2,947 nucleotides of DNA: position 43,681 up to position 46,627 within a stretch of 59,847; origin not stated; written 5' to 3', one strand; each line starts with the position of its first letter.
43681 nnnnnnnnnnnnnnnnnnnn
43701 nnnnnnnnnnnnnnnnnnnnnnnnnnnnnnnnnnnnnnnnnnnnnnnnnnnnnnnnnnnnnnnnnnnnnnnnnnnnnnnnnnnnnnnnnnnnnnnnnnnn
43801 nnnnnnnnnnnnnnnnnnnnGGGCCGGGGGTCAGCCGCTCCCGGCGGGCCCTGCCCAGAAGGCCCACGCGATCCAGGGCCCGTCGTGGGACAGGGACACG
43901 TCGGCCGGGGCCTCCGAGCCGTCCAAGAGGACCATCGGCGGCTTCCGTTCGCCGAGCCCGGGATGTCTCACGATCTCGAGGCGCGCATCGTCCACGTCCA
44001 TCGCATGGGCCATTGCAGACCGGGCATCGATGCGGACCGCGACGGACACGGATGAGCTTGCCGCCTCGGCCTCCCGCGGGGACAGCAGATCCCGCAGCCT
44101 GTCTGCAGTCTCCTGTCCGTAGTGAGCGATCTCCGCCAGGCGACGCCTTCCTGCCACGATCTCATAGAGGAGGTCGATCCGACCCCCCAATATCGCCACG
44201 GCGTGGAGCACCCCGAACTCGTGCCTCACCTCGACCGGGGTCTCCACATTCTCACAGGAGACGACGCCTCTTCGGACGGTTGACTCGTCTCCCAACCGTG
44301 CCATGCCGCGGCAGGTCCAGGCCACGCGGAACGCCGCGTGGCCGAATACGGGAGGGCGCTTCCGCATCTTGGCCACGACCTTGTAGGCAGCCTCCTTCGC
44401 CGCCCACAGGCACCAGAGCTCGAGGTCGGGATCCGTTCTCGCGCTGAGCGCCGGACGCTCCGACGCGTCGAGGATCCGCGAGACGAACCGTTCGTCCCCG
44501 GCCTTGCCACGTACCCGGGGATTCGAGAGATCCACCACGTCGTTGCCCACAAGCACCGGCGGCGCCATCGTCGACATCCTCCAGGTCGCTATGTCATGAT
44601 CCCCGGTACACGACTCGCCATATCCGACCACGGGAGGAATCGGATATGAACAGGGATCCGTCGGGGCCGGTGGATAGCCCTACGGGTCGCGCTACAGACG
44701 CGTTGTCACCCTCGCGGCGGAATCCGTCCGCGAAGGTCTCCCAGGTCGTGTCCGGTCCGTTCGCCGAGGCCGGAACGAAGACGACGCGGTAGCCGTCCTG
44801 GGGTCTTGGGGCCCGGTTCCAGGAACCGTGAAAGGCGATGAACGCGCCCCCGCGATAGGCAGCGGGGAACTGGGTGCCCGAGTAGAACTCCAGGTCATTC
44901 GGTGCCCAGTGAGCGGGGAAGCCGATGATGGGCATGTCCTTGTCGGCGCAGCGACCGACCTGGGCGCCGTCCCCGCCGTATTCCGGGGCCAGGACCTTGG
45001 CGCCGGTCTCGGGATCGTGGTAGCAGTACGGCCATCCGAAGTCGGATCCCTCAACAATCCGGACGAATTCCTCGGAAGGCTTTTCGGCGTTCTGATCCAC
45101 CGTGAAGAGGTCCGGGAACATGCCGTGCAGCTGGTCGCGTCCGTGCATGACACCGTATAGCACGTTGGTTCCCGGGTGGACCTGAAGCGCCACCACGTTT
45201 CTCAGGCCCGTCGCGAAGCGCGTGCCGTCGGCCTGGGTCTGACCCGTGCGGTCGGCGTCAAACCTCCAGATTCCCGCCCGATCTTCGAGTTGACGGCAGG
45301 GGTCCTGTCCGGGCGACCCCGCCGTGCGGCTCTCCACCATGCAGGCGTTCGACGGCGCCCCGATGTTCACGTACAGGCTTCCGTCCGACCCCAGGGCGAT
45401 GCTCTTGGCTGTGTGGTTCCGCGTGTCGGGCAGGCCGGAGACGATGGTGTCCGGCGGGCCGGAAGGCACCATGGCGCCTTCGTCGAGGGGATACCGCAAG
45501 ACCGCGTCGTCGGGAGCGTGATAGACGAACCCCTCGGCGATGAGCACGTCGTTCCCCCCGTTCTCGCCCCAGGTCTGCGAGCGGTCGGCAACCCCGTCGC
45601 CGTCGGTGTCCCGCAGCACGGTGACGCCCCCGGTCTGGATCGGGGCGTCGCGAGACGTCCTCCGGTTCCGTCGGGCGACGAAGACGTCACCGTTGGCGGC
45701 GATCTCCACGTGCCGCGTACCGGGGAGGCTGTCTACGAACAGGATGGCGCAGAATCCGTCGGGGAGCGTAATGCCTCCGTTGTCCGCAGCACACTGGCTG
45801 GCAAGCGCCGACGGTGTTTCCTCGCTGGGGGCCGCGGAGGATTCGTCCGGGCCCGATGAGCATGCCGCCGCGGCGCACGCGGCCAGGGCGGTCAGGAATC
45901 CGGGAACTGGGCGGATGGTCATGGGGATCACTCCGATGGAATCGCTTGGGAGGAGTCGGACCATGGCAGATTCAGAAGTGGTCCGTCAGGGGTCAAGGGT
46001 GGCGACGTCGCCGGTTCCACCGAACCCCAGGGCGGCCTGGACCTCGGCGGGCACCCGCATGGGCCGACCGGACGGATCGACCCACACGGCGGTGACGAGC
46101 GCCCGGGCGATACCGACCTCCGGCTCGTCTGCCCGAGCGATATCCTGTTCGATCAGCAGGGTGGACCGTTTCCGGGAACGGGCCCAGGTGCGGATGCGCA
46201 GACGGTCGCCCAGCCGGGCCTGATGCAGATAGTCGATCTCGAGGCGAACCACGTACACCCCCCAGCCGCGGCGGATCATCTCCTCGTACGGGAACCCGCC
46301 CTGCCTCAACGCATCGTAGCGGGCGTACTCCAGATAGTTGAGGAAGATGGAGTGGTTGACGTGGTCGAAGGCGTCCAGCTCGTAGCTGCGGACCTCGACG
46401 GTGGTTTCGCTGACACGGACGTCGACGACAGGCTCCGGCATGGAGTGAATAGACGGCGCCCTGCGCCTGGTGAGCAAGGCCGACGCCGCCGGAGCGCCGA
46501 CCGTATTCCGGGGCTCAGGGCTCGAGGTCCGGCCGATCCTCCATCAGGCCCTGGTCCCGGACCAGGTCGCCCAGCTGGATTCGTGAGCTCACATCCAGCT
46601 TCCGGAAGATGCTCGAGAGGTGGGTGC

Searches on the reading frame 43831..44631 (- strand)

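Call 58: search_protein_families(library=pfam, max_evalue=0.001, proteins=[window:43831-44631:-])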
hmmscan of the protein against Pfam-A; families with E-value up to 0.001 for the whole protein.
window:43831-44631:- (266 aa): 1 family
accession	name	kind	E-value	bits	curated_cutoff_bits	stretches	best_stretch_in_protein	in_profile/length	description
PF01648.25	ACPS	-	6.3e-09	36.3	25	1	28-93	2-68/111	4'-phosphopantetheinyl transferase superfamily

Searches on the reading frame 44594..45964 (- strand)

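Call 58: search_protein_families(library=pfam, max_evalue=0.001, proteins=[window:44594-45964:-])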
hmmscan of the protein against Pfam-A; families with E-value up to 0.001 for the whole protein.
window:44594-45964:- (456 aa): 3 families
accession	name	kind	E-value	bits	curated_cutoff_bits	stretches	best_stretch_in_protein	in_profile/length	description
PF07995.17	GSDH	-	3.5e-09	36.8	25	1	180-377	108-276/332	Glucose / Sorbosone dehydrogenase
PF23500.1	DUF7133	-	2.6e-06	27.5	27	0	90-205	36-154/385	Domain of unknown function (DUF7133)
PF01436.27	NHL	-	0.00068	20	20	0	426-449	3-26/28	NHL repeat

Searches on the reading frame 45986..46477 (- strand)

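Call 58: search_protein_families(library=pfam, max_evalue=0.001, proteins=[window:45986-46477:-])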
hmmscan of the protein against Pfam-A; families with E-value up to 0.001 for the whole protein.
window:45986-46477:- (163 aa): 3 families
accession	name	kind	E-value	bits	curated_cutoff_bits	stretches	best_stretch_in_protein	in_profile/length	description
PF13279.12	4HBT_2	-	4.4e-20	72.8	25.5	1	29-150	1-122/122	Thioesterase-like superfamily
PF03061.28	4HBT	-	1.1e-11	45.4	20.6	1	38-119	2-76/79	Thioesterase superfamily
PF20791.3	Acyl-ACP_TE_C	-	0.00044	20.8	21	0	23-57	8-43/101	Acyl-ACP thioesterase C-terminal domain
